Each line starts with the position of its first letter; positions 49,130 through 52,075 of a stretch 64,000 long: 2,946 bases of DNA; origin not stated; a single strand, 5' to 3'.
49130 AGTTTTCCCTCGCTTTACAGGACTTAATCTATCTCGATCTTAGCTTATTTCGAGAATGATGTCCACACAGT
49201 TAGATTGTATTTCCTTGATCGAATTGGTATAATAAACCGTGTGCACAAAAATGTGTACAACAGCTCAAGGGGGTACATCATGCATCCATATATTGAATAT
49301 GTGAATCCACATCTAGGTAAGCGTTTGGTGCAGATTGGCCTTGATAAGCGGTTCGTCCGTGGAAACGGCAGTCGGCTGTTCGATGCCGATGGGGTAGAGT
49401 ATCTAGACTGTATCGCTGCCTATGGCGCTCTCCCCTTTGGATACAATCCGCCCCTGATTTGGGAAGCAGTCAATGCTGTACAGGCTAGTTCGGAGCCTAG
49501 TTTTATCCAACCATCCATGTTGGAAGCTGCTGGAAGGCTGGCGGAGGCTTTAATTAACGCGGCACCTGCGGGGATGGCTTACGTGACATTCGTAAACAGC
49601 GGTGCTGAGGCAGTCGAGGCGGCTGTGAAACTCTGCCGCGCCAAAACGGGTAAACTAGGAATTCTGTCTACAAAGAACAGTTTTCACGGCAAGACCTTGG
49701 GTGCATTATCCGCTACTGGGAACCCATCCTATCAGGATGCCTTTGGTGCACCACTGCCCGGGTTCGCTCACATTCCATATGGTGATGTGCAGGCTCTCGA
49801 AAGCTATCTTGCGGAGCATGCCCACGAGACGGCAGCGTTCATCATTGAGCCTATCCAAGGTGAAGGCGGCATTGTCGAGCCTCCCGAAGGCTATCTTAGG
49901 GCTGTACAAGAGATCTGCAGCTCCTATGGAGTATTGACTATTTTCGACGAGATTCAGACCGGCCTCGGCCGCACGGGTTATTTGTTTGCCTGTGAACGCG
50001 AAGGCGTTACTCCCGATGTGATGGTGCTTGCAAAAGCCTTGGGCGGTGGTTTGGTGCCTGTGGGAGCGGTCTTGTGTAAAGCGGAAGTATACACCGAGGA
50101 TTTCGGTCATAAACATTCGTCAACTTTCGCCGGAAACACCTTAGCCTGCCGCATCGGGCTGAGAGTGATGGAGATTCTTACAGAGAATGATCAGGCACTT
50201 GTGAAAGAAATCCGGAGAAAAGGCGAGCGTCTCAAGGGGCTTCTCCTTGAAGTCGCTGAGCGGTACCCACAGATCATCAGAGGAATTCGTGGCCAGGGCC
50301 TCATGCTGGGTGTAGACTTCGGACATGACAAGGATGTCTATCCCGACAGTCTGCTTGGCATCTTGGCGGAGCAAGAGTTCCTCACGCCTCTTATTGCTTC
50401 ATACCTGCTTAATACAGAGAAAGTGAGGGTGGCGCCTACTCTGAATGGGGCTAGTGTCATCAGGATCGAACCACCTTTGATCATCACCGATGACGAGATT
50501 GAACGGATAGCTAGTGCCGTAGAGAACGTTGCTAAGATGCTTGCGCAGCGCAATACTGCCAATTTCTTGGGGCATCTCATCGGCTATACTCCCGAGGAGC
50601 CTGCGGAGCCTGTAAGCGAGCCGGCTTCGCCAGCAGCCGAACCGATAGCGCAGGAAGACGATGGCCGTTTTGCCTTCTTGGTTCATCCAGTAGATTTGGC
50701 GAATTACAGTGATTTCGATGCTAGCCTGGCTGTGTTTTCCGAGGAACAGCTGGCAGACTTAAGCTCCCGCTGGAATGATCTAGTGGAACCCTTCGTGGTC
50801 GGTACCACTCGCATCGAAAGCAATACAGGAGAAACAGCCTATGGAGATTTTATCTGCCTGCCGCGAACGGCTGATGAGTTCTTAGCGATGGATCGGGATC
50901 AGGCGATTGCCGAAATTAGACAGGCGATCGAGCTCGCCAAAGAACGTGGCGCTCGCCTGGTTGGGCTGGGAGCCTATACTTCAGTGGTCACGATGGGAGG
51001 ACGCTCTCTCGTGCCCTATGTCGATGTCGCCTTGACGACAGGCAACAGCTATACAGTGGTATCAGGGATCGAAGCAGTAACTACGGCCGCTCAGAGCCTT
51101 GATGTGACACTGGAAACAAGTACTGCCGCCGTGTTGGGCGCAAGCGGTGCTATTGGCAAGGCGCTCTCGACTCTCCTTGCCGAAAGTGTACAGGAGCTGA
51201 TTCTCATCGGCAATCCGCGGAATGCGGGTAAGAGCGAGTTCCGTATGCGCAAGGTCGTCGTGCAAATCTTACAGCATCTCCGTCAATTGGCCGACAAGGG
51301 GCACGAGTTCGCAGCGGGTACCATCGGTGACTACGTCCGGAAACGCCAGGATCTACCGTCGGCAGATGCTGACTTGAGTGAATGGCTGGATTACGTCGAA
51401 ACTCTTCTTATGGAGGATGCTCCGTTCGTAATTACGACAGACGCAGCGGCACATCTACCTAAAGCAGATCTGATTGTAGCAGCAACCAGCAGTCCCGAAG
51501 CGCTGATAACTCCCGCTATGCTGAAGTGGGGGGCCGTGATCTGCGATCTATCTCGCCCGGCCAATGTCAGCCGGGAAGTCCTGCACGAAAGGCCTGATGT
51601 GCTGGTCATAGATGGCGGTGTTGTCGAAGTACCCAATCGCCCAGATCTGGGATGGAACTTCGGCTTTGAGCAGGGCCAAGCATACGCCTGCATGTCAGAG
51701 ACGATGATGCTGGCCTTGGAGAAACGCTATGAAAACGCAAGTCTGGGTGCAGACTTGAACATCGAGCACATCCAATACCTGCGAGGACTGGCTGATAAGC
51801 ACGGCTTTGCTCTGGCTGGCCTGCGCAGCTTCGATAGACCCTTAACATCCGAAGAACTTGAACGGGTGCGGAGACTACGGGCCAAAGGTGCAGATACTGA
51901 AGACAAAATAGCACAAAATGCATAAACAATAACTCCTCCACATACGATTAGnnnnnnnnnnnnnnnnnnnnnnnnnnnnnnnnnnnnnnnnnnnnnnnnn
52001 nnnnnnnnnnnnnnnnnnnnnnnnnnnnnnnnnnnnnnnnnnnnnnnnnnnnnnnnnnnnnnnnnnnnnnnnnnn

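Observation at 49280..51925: Single 881-aa polypeptide fusing a class-III aminotransferase to an acyl-ACP-reductase-like reductase domain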

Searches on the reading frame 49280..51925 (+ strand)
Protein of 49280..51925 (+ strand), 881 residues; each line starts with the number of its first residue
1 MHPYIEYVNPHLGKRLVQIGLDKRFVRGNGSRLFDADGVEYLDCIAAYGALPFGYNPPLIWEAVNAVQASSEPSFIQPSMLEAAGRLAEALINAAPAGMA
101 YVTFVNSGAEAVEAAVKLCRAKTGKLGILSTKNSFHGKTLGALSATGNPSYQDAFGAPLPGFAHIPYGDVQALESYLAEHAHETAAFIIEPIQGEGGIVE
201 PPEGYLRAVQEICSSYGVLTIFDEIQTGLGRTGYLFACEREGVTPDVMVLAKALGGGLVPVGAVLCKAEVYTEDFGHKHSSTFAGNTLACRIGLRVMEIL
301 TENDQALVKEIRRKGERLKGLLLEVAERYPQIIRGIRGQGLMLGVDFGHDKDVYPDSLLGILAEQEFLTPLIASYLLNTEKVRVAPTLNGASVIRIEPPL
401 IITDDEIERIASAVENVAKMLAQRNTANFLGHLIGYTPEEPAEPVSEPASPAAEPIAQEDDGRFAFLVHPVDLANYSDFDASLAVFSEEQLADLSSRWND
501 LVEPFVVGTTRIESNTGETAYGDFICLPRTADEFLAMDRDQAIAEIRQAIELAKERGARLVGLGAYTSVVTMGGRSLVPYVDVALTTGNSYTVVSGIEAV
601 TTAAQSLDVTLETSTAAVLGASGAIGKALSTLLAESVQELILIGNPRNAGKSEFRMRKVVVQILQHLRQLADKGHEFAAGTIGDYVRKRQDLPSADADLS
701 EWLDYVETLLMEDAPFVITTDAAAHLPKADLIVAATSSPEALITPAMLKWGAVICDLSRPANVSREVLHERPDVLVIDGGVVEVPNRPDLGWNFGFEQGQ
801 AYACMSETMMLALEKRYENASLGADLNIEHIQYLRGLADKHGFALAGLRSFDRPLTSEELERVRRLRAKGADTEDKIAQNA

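Call 3: search_protein_families(library=pfam, proteins=[window:49280-51925:+], max_evalue=0.1)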
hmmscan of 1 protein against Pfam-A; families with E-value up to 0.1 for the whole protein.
window:49280-51925:+ (881 aa): 7 families
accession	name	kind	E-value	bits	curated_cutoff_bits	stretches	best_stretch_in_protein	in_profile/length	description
PF00202.27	Aminotran_3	-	5.1e-94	315.7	30.5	1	26-415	14-400/403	Aminotransferase class-III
PF02882.25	THF_DHG_CYH_C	-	2e-06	27.7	27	1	719-757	70-107/160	Tetrahydrofolate dehydrogenase/cyclohydrolase, NAD(P)-binding domain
PF01488.26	Shikimate_DH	-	0.00021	21.8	24.3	1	720-768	67-122/138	Shikimate / quinate 5-dehydrogenase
PF01118.30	Semialdhyde_dh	-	0.0032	18.3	26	1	616-652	2-40/121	Semialdehyde dehydrogenase, NAD binding domain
PF01212.27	Beta_elim_lyase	-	0.0058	16.4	27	1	96-223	44-168/288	Beta-eliminating lyase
PF19419.5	DUF5983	-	0.012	16.3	27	0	516-564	32-76/90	Family of unknown function (DUF5983) C-terminal domain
PF24729.2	Acb2_Tad1_hairpin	-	0.032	14.8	27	0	853-878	3-28/58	Acb2/Tad1, hairpin domain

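Call 4: search_protein_families(library=ncbifam, proteins=[window:49280-51925:+], max_evalue=0.1)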
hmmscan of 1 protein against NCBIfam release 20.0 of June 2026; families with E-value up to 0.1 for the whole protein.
window:49280-51925:+ (881 aa): 83 families (the best 25 are shown)
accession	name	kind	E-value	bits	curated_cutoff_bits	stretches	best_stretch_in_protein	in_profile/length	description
NF053554.1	prodigi_MAP_PigE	equivalog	7.7e-172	573.6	850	4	3-350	382-730/837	prodigiosin MAP biosynthesis aminotransferase PigE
NF008570.0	PRK11522.1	equivalog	4.1e-98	329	612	1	30-422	77-458/464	putrescine aminotransferase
TIGR00707.1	argD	subfamily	4.4e-91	305.5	410.05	1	25-417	13-379/381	acetylornithine/succinylornithine family transaminase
NF002325.0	PRK01278.1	subfamily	3.6e-87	292.6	372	1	22-424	14-392/395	acetylornithine transaminase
NF002874.0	PRK03244.1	equivalog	4.4e-86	289.2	457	1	25-422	29-396/399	acetylornithine transaminase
TIGR03372.1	putres_am_tran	equivalog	1.3e-85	288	658.65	1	17-415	50-439/442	putrescine aminotransferase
NF004426.0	PRK05769.1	equivalog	3.1e-84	283.3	552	1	27-418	42-437/441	acetyl ornithine aminotransferase family protein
NF002797.0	PRK02936.1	equivalog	7.8e-79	265.2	496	1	24-424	14-380/385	acetylornithine transaminase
TIGR01885.1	Orn_aminotrans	equivalog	3.1e-76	256.7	378.4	1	25-416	23-399/402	ornithine--oxo-acid transaminase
NF003468.0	PRK05093.1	subfamily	2.8e-74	250.2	522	1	26-416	28-401/405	acetylornithine/succinyldiaminopimelate transaminase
NF005993.0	PRK08117.1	subfamily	6.1e-73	245.9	574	1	24-418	28-427/433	aspartate aminotransferase family protein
TIGR00508.1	bioA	equivalog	7.4e-73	245.5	405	1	26-418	18-418/419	adenosylmethionine--8-amino-7-oxononanoate transaminase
TIGR03246.1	arg_catab_astC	subfamily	2.1e-71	241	609.95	1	26-407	22-382/397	acetylornithine/succinylornithine family transaminase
NF042418.1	LysJ_Th_th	equivalog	3.8e-71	240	700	1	25-417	22-384/386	[LysW]-aminoadipate semialdehyde transaminase LysJ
NF003145.0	PRK04073.1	equivalog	3.7e-69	233.1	656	1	28-417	29-394/396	ornithine--oxo-acid transaminase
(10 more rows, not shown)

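Call 8: find_homologous_proteins(query=window:49280-51925:+, max_evalue=1e-10)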
Query window:49280-51925:+ (881 aa): 3313 proteins with E <= 1e-10 among 8000 candidates; the best 120 are listed.
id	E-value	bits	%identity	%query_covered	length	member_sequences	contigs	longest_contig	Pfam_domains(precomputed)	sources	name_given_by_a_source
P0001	0.0e+0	1964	100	100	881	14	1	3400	PF00202.28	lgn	-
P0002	0.0e+0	1747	87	100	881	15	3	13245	PF02882.26,PF00202.28,PF01488.27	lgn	-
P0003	0.0e+0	1563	78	99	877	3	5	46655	PF02882.26,PF00202.28,PF01488.27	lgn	-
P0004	0.0e+0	1557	78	99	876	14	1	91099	PF02882.26,PF00202.28,PF01488.27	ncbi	-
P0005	0.0e+0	1471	74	99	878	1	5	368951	PF02882.26,PF00202.28,PF01488.27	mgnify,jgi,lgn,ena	mgnify:CR=1 FL=1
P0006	0.0e+0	1395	69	99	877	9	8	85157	PF00202.28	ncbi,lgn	-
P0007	0.0e+0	1338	68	99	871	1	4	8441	PF00202.28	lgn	-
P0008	0.0e+0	1335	67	97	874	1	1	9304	PF00202.28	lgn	-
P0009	0.0e+0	1333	67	99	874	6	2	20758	PF00202.28,PF01488.27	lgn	-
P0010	0.0e+0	1330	68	98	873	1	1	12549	PF00202.28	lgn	-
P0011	0.0e+0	1329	68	99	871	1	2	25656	PF00202.28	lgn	-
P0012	0.0e+0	1328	68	99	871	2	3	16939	PF00202.28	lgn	-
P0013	0.0e+0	1327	67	99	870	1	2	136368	PF00202.28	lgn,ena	-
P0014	0.0e+0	1326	67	99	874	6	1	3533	PF00202.28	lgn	-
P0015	0.0e+0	1320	66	99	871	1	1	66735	PF00202.28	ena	-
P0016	0.0e+0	1319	68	99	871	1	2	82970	PF00202.28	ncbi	ncbi:aminotransferase class III-fold pyridoxal phosphate-dependent enzyme [Candidatus Darwinibacter 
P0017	0.0e+0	1319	68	99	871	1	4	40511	PF00202.28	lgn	-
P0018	0.0e+0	1319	68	99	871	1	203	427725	PF00202.28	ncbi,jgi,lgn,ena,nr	ncbi:aminotransferase class III-fold pyridoxal phosphate-dependent enzyme [Candidatus Darwinibacter 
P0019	0.0e+0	1319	68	99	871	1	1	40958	PF00202.28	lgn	-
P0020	0.0e+0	1319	68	99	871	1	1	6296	PF00202.28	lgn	-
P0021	0.0e+0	1318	68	99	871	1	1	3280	PF00202.28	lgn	-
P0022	0.0e+0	1318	68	99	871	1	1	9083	PF00202.28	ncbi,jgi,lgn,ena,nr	ncbi:MAG TPA: aminotransferase III [Firmicutes bacterium]|nr:aminotransferase III [Bacillota bacteri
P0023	0.0e+0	1318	68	99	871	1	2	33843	PF00202.28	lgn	-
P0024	0.0e+0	1317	68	99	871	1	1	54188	PF00202.28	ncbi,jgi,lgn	ncbi:aminotransferase class III-fold pyridoxal phosphate-dependent enzyme [Candidatus Darwinibacter 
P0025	0.0e+0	1317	68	99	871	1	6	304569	PF00202.28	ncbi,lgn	-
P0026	0.0e+0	1317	68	99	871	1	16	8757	PF00202.28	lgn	-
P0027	0.0e+0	1317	68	99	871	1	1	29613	PF00202.28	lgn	-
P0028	0.0e+0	1317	68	99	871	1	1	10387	PF00202.28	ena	-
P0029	0.0e+0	1317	68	99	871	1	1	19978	PF00202.28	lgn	-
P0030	0.0e+0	1316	68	99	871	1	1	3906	PF00202.28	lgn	-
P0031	0.0e+0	1316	68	99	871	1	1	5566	PF00202.28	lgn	-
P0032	0.0e+0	1316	68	99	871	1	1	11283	PF00202.28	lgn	-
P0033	0.0e+0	1316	67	99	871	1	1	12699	PF00202.28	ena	-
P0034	0.0e+0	1316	68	99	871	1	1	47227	PF00202.28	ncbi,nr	ncbi:MAG: aminotransferase class III-fold pyridoxal phosphate-dependent enzyme [Limnochordia bacteri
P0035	0.0e+0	1315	68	99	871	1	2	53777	PF00202.28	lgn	-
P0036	0.0e+0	1315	68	99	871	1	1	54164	PF00202.28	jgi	-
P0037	0.0e+0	1315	68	99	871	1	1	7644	PF00202.28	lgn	-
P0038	0.0e+0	1315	68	99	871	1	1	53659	PF00202.28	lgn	-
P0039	0.0e+0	1314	68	99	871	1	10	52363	PF00202.28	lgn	-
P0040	0.0e+0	1313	67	99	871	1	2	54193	PF00202.28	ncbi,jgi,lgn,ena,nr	ncbi:MAG TPA: aminotransferase class III-fold pyridoxal phosphate-dependent enzyme [Limnochordia bac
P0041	0.0e+0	1313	67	99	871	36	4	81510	PF00202.28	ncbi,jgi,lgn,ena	jgi:acetylornithine/succinyldiaminopimelate/putrescine aminotransferase/predicted amino acid dehydro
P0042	0.0e+0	1312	67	99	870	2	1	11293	PF00202.28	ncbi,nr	ncbi:MAG: aminotransferase class III-fold pyridoxal phosphate-dependent enzyme [Firmicutes bacterium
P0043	0.0e+0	1312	68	99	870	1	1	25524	PF00202.28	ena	-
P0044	0.0e+0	1312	67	99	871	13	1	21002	PF00202.28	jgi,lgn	jgi:acetylornithine/succinyldiaminopimelate/putrescine aminotransferase/predicted amino acid dehydro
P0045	0.0e+0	1310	67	98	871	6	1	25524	PF00202.28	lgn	-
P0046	0.0e+0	1309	66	99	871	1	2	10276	PF00202.28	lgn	-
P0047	0.0e+0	1304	67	98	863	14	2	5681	PF02882.26,PF00202.28,PF01488.27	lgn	-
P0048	0.0e+0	1299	67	99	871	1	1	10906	PF00202.28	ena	-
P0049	0.0e+0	1298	66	98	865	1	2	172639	PF02882.26,PF00202.28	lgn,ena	-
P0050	0.0e+0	1298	66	98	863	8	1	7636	PF00202.28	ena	-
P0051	0.0e+0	1294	67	99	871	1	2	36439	PF00202.28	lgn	-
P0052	0.0e+0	1290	66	99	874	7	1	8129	PF00202.28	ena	-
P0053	0.0e+0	1285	66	98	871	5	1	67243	PF00202.28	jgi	-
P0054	0.0e+0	1284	76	85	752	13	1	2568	PF00202.28,PF01488.27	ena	-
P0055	0.0e+0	1282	66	98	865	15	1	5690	PF00202.28,PF01488.27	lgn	-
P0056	0.0e+0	1280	66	98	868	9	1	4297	PF00202.28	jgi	-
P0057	0.0e+0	1279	66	99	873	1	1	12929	PF00202.28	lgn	-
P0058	0.0e+0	1278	66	98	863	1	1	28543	PF02882.26,PF00202.28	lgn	-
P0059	0.0e+0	1277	66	98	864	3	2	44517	PF02882.26,PF00202.28,PF01488.27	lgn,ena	-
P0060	0.0e+0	1275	66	98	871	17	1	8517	PF00202.28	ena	-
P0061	0.0e+0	1275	66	98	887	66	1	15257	PF00202.28,PF01488.27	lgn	-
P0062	0.0e+0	1274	64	98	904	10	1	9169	PF00202.28,PF01488.27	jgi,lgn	-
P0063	0.0e+0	1271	66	98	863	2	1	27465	PF02882.26,PF00202.28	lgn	-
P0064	0.0e+0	1271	65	99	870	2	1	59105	PF00202.28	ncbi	-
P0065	0.0e+0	1268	64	98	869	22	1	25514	PF00202.28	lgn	-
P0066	0.0e+0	1268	64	98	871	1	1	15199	PF00202.28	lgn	-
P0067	0.0e+0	1265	64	98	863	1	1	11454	PF00202.28,PF01488.27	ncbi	-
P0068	0.0e+0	1265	65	98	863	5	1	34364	PF02882.26,PF00202.28,PF01488.27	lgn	-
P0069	0.0e+0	1254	63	99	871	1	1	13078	PF00202.28,PF01488.27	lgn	-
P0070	0.0e+0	1254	63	99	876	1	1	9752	PF00202.28,PF01488.27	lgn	-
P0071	0.0e+0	1250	66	96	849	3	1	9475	PF00202.28,PF01488.27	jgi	jgi:acetylornithine/succinyldiaminopimelate/putrescine aminotransferase/predicted amino acid dehydro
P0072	0.0e+0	1248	65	98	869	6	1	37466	PF02882.26,PF00202.28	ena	-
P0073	0.0e+0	1244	65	98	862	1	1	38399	PF00202.28,PF01488.27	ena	-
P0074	0.0e+0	1238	62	100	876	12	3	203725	PF00202.28,PF01488.27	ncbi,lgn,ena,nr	ncbi:MAG: aminotransferase class III-fold pyridoxal phosphate-dependent enzyme [Firmicutes bacterium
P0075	0.0e+0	1216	68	91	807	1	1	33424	PF00202.28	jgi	-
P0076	0.0e+0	1215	62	100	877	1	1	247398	PF00202.28,PF01488.27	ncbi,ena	-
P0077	0.0e+0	1208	61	99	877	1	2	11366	PF00202.28,PF01488.27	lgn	-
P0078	0.0e+0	1179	62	99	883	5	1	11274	PF00202.28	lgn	-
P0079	0.0e+0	1174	61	98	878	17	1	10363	PF00202.28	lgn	-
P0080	0.0e+0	1166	59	99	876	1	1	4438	PF02882.26,PF00202.28,PF01488.27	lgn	-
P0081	0.0e+0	1164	60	99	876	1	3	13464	PF02882.26,PF00202.28,PF01488.27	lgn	-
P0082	0.0e+0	1163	61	97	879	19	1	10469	PF00202.28,PF01212.28,PF01488.27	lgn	-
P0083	0.0e+0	1157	60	99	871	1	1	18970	PF00202.28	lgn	-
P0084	0.0e+0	1155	60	98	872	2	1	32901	PF00202.28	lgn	-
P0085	0.0e+0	1153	60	99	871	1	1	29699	PF00202.28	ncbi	-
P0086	0.0e+0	1145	59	100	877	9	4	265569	PF00202.28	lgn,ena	-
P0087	0.0e+0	1141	59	100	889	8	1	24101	PF00202.28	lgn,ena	-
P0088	0.0e+0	1139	60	98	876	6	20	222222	PF00202.28,PF01488.27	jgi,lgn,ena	-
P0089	0.0e+0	1139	58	100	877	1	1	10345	PF00202.28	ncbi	-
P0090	0.0e+0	1138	58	100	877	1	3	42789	PF00202.28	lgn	-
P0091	0.0e+0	1137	58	100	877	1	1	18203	PF00202.28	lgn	-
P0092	0.0e+0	1137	59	99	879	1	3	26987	PF00202.28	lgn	-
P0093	0.0e+0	1134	67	86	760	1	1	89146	PF00202.28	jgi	jgi:acetylornithine/succinyldiaminopimelate/putrescine aminotransferase/predicted amino acid dehydro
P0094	0.0e+0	1131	58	100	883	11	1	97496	PF00202.28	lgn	-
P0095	0.0e+0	1131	58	100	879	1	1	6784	PF00202.28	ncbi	-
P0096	0.0e+0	1118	59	98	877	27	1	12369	PF00202.28,PF01488.27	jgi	-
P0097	0.0e+0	1115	59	99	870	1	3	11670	PF02882.26,PF00202.28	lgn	-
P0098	0.0e+0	1114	58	99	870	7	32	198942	PF02882.26,PF00202.28,PF01488.27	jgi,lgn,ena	-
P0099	0.0e+0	1113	59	100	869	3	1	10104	PF02882.26,PF00202.28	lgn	-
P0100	0.0e+0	1112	59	99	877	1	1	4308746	PF00202.28,PF01488.27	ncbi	-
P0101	0.0e+0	1110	58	99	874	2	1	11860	PF00202.28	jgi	jgi:acetylornithine/succinyldiaminopimelate/putrescine aminotransferase/predicted amino acid dehydro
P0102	0.0e+0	1108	58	99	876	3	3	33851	PF02882.26,PF00202.28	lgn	-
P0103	0.0e+0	1106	59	99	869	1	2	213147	PF02882.26,PF00202.28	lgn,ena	-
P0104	0.0e+0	1106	57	99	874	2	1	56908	PF00202.28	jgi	jgi:acetylornithine/succinyldiaminopimelate/putrescine aminotransferase/predicted amino acid dehydro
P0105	0.0e+0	1106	57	99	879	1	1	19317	PF00202.28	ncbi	-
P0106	0.0e+0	1102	57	99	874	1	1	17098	PF00202.28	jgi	jgi:acetylornithine/succinyldiaminopimelate/putrescine aminotransferase/predicted amino acid dehydro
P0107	0.0e+0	1100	57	98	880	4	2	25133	PF00202.28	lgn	-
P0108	0.0e+0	1099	57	99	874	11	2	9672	PF00202.28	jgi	jgi:acetylornithine/succinyldiaminopimelate/putrescine aminotransferase/predicted amino acid dehydro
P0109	0.0e+0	1099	58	98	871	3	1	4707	PF00202.28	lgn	-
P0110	0.0e+0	1098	58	99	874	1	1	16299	PF00202.28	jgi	jgi:acetylornithine/succinyldiaminopimelate/putrescine aminotransferase/predicted amino acid dehydro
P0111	0.0e+0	1098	57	98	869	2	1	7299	PF00202.28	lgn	-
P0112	0.0e+0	1098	55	99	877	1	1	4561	PF00202.28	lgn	-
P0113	0.0e+0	1097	57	99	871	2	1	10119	PF02882.26,PF00202.28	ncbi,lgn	ncbi:MAG: aminotransferase class III-fold pyridoxal phosphate-dependent enzyme [Bacillota bacterium]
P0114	0.0e+0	1097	57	99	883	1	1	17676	PF00202.28,PF01488.27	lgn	-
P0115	0.0e+0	1095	57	99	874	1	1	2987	PF00202.28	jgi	jgi:acetylornithine/succinyldiaminopimelate/putrescine aminotransferase/predicted amino acid dehydro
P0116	0.0e+0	1094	57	99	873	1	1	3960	PF00202.28,PF01488.27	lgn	-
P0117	0.0e+0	1091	58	99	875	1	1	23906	PF00202.28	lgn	-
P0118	0.0e+0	1091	56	99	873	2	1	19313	PF00202.28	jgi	jgi:acetylornithine/succinyldiaminopimelate/putrescine aminotransferase/predicted amino acid dehydro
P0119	0.0e+0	1090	57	99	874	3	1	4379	PF00202.28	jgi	jgi:acetylornithine/succinyldiaminopimelate/putrescine aminotransferase/predicted amino acid dehydro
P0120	0.0e+0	1090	57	99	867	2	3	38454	PF00202.28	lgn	-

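Call 16: find_encoding_contigs(protein=P0100, flank=10000, max_places=2)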
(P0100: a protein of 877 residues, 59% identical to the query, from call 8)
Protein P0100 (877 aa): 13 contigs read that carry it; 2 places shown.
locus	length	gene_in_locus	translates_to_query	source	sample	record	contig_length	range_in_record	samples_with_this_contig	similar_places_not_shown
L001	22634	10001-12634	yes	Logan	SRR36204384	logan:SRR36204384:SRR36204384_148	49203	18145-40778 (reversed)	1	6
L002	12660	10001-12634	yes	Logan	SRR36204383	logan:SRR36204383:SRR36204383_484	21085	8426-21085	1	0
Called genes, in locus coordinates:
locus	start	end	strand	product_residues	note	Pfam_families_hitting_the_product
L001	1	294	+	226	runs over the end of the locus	PF00072:Response_reg, PF00486:Trans_reg_C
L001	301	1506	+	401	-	PF00672:HAMP, PF00512:HisKA, PF13581:HATPase_c_2, PF02518:HATPase_c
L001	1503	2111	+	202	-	PF01209:Ubie_methyltran, PF13489:Methyltransf_23, PF08241:Methyltransf_11, PF08242:Methyltransf_12, PF13649:Methyltransf_25, PF13847:Methyltransf_31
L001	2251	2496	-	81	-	-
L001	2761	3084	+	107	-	PF00127:Copper-bind, PF13473:Cupredoxin_1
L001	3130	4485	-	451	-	PF00672:HAMP, PF00512:HisKA, PF02518:HATPase_c, PF13581:HATPase_c_2 (weak)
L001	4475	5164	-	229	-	PF00072:Response_reg, PF00486:Trans_reg_C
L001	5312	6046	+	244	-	-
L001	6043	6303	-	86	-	-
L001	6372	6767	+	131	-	PF12840:HTH_20 (faint), PF01022:HTH_5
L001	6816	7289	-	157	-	PF02566:OsmC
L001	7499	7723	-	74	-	-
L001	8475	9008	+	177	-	-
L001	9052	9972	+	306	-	-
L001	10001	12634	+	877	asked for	PF00202:Aminotran_3, PF01488:Shikimate_DH (faint)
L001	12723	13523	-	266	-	PF08867:FRG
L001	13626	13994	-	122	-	PF14091:DUF4269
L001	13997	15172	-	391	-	PF01321:Creatinase_N, PF00557:Peptidase_M24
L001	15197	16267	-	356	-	PF07694:5TM-5TMR_LYT, PF00990:GGDEF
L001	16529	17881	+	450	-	PF01832:Glucosaminidase, PF01510:Amidase_2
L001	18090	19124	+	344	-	PF01370:Epimerase, PF04321:RmlD_sub_bind, PF16363:GDP_Man_Dehyd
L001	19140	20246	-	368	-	-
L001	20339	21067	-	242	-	PF12673:SipL (weak)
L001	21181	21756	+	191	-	-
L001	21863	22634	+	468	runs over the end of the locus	PF00535:Glycos_transf_2, PF13432:TPR_16 (faint), PF13176:TPR_7 (faint), PF13424:TPR_12 (faint), PF13428:TPR_14 (faint), PF14559:TPR_19 (faint), PF00515:TPR_1 (faint), PF07719:TPR_2 (faint), +2 more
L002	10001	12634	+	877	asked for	PF00202:Aminotran_3, PF01488:Shikimate_DH (faint)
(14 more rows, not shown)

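Call 17: find_encoding_contigs(protein=P0018, flank=10000, max_places=2)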
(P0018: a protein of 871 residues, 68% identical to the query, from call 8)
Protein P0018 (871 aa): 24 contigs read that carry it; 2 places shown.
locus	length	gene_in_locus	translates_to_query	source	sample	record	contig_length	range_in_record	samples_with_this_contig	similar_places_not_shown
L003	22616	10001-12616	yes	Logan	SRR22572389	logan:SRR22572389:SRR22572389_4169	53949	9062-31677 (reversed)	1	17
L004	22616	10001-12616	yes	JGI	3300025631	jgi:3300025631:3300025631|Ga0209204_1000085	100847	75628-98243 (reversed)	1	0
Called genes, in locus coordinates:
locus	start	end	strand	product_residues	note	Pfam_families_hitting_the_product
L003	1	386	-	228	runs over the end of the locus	PF04366:Ysc84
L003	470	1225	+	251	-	PF01520:Amidase_3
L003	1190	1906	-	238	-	PF01048:PNP_UDP_1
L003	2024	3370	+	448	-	PF00342:PGI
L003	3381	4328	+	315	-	PF20511:PMI_typeI_cat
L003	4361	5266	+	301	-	PF01297:ZnuA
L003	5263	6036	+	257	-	PF00005:ABC_tran, PF02463:SMC_N (faint), PF13304:AAA_21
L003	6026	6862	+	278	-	PF00950:ABC-3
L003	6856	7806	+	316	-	PF00849:PseudoU_synth_2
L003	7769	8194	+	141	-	PF07670:Gate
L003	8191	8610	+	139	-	PF07670:Gate (weak)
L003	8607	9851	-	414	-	-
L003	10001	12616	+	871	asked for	PF00202:Aminotran_3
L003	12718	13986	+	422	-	PF00155:Aminotran_1_2, PF01041:DegT_DnrJ_EryC1, PF01053:Cys_Met_Meta_PP (weak), PF01212:Beta_elim_lyase (weak)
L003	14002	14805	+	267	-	PF01678:DAP_epimerase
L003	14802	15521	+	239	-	PF03009:GDPD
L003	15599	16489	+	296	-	PF00005:ABC_tran, PF13304:AAA_21, PF13732:DrrA1-3_C (weak)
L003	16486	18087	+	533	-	PF12679:ABC2_membrane_2 (faint), PF13346:ABC2_membrane_5 (faint)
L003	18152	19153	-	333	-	PF05343:Peptidase_M42, PF04389:Peptidase_M28 (faint), PF01546:Peptidase_M20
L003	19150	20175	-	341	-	PF05343:Peptidase_M42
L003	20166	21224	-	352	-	PF05343:Peptidase_M42, PF01546:Peptidase_M20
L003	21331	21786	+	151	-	PF01986:DUF123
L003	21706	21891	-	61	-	-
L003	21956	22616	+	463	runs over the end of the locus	PF01523:PmbA_TldD_1st, PF19290:PmbA_TldD_2nd, PF19289:PmbA_TldD_3rd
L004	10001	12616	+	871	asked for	PF00202:Aminotran_3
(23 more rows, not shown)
